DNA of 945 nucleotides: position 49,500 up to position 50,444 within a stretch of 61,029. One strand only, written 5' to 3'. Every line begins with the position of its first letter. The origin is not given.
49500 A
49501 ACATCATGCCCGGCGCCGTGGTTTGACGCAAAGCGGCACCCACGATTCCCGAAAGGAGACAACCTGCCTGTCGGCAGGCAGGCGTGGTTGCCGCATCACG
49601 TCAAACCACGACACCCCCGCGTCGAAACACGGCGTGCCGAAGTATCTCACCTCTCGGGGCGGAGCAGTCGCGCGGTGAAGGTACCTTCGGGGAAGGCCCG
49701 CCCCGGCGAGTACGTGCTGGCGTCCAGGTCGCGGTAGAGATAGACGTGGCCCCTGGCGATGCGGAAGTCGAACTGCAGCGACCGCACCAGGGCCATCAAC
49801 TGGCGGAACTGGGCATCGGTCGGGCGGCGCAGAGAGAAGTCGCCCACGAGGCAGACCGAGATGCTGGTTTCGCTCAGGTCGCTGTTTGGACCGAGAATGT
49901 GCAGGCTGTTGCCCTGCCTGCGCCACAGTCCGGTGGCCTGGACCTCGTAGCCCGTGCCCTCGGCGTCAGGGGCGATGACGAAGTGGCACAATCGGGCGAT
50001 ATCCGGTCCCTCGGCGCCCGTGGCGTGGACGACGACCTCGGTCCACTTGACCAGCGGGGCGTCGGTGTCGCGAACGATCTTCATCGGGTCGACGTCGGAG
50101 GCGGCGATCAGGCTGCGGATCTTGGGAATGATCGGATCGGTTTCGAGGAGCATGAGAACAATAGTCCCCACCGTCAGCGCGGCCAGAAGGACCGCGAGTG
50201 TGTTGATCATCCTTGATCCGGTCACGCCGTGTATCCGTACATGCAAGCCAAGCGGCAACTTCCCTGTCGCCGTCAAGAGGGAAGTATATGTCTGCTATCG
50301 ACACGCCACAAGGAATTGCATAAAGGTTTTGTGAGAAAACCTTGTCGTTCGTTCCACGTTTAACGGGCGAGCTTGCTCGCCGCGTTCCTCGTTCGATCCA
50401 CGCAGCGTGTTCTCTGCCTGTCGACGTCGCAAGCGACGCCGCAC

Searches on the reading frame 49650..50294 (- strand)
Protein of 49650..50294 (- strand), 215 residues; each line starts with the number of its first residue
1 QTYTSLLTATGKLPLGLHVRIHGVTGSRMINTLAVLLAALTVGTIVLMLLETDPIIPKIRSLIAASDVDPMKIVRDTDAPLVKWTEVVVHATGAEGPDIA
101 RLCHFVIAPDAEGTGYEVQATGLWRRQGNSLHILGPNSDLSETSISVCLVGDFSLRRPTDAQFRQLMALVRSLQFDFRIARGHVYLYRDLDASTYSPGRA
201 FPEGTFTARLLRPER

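Call 71: search_protein_families(library=pfam, proteins=[window:49650-50294:-], max_evalue=0.00001)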
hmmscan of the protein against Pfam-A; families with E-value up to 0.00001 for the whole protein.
window:49650-50294:- (215 aa): 1 family
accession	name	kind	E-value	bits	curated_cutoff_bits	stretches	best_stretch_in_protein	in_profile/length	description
PF01510.30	Amidase_2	-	5e-07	30.6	26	1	86-198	7-130/131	N-acetylmuramoyl-L-alanine amidase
